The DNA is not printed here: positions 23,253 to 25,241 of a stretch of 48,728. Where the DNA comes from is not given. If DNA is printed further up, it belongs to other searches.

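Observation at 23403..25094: Secreted three-module peptidoglycan hydrolase (SLT-like, PGRP-type amidase and an unknown C-terminal domain), a candidate predation or fratricide enzyme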

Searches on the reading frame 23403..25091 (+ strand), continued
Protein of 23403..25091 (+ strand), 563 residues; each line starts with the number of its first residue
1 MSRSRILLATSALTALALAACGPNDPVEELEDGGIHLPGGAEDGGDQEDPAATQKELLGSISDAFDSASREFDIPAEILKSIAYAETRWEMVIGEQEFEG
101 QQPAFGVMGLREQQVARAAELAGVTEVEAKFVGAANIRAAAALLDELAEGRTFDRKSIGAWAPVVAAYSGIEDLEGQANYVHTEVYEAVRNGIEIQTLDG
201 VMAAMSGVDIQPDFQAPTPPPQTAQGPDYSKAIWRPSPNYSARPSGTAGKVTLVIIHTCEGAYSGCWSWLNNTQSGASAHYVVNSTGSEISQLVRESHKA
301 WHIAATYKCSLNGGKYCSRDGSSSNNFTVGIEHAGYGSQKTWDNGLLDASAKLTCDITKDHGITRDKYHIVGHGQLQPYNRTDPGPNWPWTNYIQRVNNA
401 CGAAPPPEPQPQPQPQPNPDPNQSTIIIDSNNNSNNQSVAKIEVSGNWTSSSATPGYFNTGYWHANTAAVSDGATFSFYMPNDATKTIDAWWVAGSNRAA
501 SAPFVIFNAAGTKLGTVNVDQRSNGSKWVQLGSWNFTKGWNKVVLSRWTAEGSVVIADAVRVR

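Call 28: search_solved_structures(query=A1, max_evalue=0.01, show_alignments=5)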
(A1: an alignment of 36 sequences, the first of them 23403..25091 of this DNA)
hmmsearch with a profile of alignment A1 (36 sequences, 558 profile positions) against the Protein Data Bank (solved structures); distinct sequences matched with E-value up to 0.01: 7.
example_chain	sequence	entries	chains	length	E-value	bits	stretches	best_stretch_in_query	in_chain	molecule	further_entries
6f2p_A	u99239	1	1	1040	1.3e-14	57.2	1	425-557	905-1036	Paenibacillus xanthan lyase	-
4bj4_A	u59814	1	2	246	1.6e-11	47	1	245-391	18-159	AMPDH2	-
4bpa_A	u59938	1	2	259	1.8e-11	46.8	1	245-391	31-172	AMPDH2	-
4bol_A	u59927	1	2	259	1.8e-11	46.8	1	245-391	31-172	AMPDH2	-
1j3g_A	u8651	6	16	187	2.1e-08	36.7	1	275-396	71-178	AmpD protein | 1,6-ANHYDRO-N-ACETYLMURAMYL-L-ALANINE AMIDASE AMPD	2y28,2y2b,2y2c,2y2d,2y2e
2bh7_A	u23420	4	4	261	7.2e-07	31.6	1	248-393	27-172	N-ACETYLMURAMOYL-L-ALANINE AMIDASE | N-ACETYLMURAMOYL-L-ALANINE AMIDASE AMID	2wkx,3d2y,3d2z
4bxd_A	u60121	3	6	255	0.0008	21.6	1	285-393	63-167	AMPDH3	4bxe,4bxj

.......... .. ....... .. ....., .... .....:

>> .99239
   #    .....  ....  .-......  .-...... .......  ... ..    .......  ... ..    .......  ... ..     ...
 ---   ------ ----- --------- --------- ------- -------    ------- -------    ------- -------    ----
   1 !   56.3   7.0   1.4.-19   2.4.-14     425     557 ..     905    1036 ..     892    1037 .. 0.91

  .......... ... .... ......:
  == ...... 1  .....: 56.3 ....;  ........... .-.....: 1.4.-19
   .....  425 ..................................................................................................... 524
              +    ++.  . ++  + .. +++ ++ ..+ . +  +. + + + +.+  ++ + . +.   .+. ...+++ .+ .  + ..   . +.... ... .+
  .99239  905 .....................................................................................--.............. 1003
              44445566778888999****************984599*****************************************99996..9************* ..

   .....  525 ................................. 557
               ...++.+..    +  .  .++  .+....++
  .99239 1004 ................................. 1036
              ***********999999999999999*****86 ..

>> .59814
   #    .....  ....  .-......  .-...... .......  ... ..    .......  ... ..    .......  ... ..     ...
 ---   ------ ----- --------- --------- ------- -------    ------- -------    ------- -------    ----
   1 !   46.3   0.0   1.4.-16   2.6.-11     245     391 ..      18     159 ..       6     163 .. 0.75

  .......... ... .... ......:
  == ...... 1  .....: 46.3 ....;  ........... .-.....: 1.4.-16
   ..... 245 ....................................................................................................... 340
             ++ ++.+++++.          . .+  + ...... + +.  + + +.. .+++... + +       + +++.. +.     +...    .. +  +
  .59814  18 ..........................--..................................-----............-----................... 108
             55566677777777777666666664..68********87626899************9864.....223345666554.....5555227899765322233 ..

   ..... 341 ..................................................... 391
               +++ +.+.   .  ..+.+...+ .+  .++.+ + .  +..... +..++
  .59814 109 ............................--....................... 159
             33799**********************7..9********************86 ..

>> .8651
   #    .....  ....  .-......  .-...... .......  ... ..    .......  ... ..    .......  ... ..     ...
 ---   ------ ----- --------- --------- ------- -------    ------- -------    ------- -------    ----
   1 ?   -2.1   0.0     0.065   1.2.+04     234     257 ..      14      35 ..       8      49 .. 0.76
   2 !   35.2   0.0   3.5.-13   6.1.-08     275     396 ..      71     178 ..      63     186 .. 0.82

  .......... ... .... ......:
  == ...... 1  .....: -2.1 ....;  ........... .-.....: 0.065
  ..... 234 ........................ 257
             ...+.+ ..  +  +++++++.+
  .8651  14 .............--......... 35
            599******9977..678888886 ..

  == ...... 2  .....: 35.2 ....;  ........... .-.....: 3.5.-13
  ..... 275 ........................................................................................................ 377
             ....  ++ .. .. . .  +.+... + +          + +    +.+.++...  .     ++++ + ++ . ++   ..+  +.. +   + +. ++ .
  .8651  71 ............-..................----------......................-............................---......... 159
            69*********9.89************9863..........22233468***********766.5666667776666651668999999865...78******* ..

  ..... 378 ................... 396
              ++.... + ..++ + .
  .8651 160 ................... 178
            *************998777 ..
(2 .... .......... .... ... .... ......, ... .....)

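Call 31: find_related_loci(query=A1, collection=genome_contigs, flank=6000)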
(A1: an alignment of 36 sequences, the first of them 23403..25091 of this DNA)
Query A1 (563 aa) in genome_contigs; peptide patterns used: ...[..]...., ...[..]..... (x = any residue, [..] = any of these).
530 stretches matched a pattern; 410 encode a relative of the query (tblastn E <= 1e-3); the best 80 are kept; 80 distinct loci.
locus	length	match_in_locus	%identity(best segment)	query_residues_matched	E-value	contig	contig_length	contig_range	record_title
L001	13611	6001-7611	61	32-560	0e+0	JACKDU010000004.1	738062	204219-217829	MAG: Myxococcales bacterium isolate HK-STAS-MYXO-15 HK-STAS-MYXO-15_4, whole genome shotgun sequence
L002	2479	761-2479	59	1-559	0e+0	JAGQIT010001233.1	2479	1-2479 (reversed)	MAG: Myxococcales bacterium isolate HKST-UBA11 2015-01-06_1_(paired)_contig_304439, whole genome shotgun sequence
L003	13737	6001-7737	57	2-563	0e+0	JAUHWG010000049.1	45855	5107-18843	MAG: Polyangia bacterium isolate 2_bin.15 NODE_656_length_45855_cov_7.993199, whole genome shotgun sequence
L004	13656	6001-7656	55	5-563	0e+0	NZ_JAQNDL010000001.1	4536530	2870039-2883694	Nannocystis bainbridge strain BB15-2 000000Farrow, whole genome shotgun sequence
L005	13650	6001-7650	55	5-563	0e+0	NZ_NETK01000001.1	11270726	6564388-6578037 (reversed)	Nannocystis exedens strain DSM 71 utg0, whole genome shotgun sequence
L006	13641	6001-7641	54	5-563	0e+0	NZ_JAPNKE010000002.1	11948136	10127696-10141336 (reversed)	Nannocystis pusilla strain Na p29 contig_2, whole genome shotgun sequence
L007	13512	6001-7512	57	49-563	0e+0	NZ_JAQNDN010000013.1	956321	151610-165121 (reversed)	Nannocystis radixulma strain NCELM 000003Farrow, whole genome shotgun sequence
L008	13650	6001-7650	53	5-563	0e+0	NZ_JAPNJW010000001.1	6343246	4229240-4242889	Nannocystis sp. RBIL2 ctg.s1.000000F, whole genome shotgun sequence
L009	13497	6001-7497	57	58-563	0e+0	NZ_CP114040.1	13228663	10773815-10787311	Nannocystis punicea strain FL3 chromosome, complete genome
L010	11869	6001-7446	57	65-563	0e+0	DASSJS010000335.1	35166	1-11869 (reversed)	MAG TPA_asm: Longimicrobium sp. isolate SMAG_U1121 k141_605744, whole genome shotgun sequence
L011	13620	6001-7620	53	3-562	0e+0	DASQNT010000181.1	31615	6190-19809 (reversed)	MAG TPA_asm: Polyangiaceae bacterium isolate SMAG_U10783 k141_33930, whole genome shotgun sequence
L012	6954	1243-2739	54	46-563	0e+0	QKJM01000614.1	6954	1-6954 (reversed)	MAG: Archangium sp. isolate SZUA-606 scaffold_47087, whole genome shotgun sequence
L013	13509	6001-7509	55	58-563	0e+0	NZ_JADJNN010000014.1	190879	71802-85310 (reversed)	MAG: Nannocystis sp. isolate EsbW_18-Q3-R4-48_MAXAC.145 tig00008310-10-1905760, whole genome shotgun sequence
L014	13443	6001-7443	56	65-563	0e+0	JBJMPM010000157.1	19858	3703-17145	MAG: Longimicrobiaceae bacterium isolate 12C16O_48h_50_P10_coass_bin_29 k141_2209966, whole genome shotgun sequence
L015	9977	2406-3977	53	1-563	0e+0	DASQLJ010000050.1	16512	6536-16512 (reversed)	MAG TPA_asm: Longimicrobium sp. isolate SMAG_U11935 k141_5068882, whole genome shotgun sequence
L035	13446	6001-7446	53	65-563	6e-177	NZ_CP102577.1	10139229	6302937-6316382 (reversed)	Corallococcus exercitus strain SDU142 chromosome, complete genome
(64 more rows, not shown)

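Call 37: find_encoding_contigs(protein=P0001, flank=8000, max_places=2)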
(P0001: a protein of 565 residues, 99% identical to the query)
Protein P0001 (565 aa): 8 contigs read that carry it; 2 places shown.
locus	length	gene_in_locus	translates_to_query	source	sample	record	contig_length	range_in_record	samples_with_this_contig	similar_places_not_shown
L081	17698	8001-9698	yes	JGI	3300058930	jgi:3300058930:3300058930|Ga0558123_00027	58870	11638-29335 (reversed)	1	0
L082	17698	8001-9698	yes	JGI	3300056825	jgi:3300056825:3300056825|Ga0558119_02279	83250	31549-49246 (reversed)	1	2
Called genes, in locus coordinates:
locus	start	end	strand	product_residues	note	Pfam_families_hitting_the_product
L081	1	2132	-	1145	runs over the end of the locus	PF00069:Pkinase, PF07714:PK_Tyr_Ser-Thr, PF00069:Pkinase, PF07714:PK_Tyr_Ser-Thr, PF20703:nSTAND1, PF13191:AAA_16 (weak)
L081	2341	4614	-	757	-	PF00989:PAS, PF08448:PAS_4, PF08447:PAS_3, PF00989:PAS (weak), PF08448:PAS_4, PF00512:HisKA, PF02518:HATPase_c, PF00072:Response_reg, +2 more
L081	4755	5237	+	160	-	PF00571:CBS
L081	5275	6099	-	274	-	PF10118:Metal_hydrol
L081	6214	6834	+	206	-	PF00440:TetR_N, PF21943:TetR_C_46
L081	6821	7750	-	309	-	-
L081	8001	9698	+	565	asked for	PF01510:Amidase_2, PF25275:Golvesin_C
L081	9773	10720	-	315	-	PF00561:Abhydrolase_1, PF12146:Hydrolase_4 (weak), PF12697:Abhydrolase_6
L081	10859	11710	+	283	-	PF01875:Memo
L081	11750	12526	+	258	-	PF00106:adh_short, PF08659:KR, PF13561:adh_short_C2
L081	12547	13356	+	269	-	PF00378:ECH_1, PF16113:ECH_2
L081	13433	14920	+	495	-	PF16683:TGase_elicitor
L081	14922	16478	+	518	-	PF03415:Peptidase_C11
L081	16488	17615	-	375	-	-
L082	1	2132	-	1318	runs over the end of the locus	PF00069:Pkinase, PF07714:PK_Tyr_Ser-Thr, PF00069:Pkinase, PF07714:PK_Tyr_Ser-Thr, PF13191:AAA_16 (weak), PF20703:nSTAND1, PF03781:FGE-sulfatase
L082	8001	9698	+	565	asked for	PF01510:Amidase_2, PF25275:Golvesin_C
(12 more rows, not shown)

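Call 38: find_encoding_contigs(protein=P0033, flank=6000, max_places=1)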
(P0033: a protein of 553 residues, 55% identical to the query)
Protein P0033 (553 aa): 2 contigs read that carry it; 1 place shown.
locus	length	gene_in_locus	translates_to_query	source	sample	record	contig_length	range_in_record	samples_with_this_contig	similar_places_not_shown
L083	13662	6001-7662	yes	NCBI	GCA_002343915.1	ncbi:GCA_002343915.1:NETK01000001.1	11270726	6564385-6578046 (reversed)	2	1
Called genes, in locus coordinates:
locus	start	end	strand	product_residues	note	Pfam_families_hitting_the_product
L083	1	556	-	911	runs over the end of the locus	-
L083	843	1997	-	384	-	PF07995:GSDH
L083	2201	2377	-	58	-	-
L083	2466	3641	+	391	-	PF13948:DUF4215 (weak)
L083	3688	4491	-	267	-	-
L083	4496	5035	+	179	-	PF08974:DUF1877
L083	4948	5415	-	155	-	-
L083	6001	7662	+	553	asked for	PF01510:Amidase_2, PF25275:Golvesin_C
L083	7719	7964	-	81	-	-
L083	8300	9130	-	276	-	-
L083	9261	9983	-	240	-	-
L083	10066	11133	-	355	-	-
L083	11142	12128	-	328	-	-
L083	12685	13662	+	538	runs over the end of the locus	PF01257:2Fe-2S_thioredx, PF01512:Complex1_51K, PF10531:SLBB, PF22461:SLBB_2, PF10589:NADH_4Fe-4S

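Call 39: find_encoding_contigs(protein=P0089, flank=6000, max_places=1)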
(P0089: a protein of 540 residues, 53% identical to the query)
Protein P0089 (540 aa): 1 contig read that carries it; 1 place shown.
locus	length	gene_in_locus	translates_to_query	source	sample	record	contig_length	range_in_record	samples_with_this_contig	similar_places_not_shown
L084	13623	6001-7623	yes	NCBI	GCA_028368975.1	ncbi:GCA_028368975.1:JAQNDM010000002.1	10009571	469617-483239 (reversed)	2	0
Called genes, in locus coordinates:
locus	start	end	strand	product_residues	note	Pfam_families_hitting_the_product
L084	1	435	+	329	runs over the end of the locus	PF01339:CheB_methylest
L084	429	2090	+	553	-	PF01739:CheR, PF07719:TPR_2 (faint), PF14559:TPR_19 (weak), PF00515:TPR_1 (faint), PF13432:TPR_16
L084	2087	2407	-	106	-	PF09650:PHA_gran_rgn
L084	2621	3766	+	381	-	-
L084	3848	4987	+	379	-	PF06245:DUF1015 (weak)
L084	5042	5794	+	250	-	PF03602:Cons_hypoth95 (weak), PF05175:MTS, PF06325:PrmA (weak), PF02475:TRM5-TYW2_MTfase, PF13649:Methyltransf_25, PF13847:Methyltransf_31 (faint)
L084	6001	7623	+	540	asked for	PF01510:Amidase_2, PF25275:Golvesin_C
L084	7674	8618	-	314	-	-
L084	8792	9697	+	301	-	PF00126:HTH_1, PF03466:LysR_substrate, PF12727:PBP_like (weak)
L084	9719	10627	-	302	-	PF03601:Cons_hypoth698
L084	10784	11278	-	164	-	PF03692:CxxCxxCC (weak)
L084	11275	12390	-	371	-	-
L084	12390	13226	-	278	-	-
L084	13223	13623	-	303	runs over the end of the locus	PF00005:ABC_tran, PF13304:AAA_21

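Call 40: find_encoding_contigs(protein=P0114, flank=6000, max_places=1)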
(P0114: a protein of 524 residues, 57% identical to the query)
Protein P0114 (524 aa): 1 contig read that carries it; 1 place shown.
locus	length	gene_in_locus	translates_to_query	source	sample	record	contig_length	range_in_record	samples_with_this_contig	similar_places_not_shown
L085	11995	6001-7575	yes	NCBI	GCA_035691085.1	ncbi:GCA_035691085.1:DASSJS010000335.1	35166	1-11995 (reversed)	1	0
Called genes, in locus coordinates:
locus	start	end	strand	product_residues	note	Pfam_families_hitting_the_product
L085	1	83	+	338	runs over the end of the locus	PF13176:TPR_7 (faint), PF13374:TPR_10 (faint), PF07719:TPR_2 (faint), PF13424:TPR_12, PF00515:TPR_1 (faint), PF13432:TPR_16 (weak), PF17874:TPR_MalT (weak), PF13424:TPR_12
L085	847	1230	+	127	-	-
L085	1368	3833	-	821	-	PF02985:HEAT (faint), PF17900:Peptidase_M1_N, PF01433:Peptidase_M1, PF11940:DUF3458 (weak), PF13646:HEAT_2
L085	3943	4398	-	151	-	PF07804:HipA_C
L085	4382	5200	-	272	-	PF13657:Couple_hipA, PF07804:HipA_C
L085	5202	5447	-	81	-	PF12844:HTH_19 (weak), PF13560:HTH_31, PF01381:HTH_3 (weak)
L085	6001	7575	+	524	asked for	PF01510:Amidase_2, PF25275:Golvesin_C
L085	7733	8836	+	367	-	PF10647:Gmad1 (faint), PF00930:DPPIV_N (faint), PF26549:Tricorn_N (weak), PF26550:Tricorn_2nd, PF07676:PD40 (weak), PF26549:Tricorn_N, PF07676:PD40, PF26550:Tricorn_2nd, +2 more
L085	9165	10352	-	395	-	PF02515:CoA_transf_3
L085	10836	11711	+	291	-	-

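Call 41: predict_structure(alignment_id=A1)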
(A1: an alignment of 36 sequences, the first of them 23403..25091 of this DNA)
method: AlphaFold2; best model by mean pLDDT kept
length: 563 residues; sequences in the alignment: 36
mean_pLDDT: 78.2   pTM: 0.58
mean pLDDT of the five models: 78.2, 78.2, 76.7, 70.9, 68.4
residues with pLDDT >= 90: 211; 70-90: 209; 50-70: 72; < 50: 71
segments of 3 or more residues with pLDDT < 50: 1-52, 408-422
pLDDT, mean of each block of 10 residues (from residue 1): 38 37 34 34 36 58 93 97 90 71 87 93 96 95 96 94 95 88 94 74 84 85 56 69 73 85 77 65 85 71 69 81 81 81 89 91 90 72 78 91 55 35 76 84 83 65 82 90 95 89 95 95 88 95 89 90 96
secondary structure, 60 per line:
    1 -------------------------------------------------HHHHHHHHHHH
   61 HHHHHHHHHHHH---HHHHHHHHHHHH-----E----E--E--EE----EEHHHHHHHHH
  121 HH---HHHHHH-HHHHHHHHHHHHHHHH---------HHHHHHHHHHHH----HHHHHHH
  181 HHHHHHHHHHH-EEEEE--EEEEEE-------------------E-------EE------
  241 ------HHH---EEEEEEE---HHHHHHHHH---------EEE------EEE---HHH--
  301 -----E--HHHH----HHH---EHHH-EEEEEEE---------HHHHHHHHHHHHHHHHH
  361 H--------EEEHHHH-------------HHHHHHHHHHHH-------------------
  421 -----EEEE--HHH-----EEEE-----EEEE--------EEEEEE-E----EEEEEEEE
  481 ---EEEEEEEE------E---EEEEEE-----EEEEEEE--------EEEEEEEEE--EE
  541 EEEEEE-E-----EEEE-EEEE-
elements in order: H50-72 H76-87 H112-122 H126-131 H133-148 H158-169 H174-191 E193-197 E200-205 E253-259 H263-271 E281-283 E290-292 H309-312 E328-334 H344-361 E370-372 H373-376 H390-401 E426-429 E440-443 E449-452 E461-466 E473-480 E484-491 E502-507 E513-519 E528-536 E539-546 E554-557 E559-562
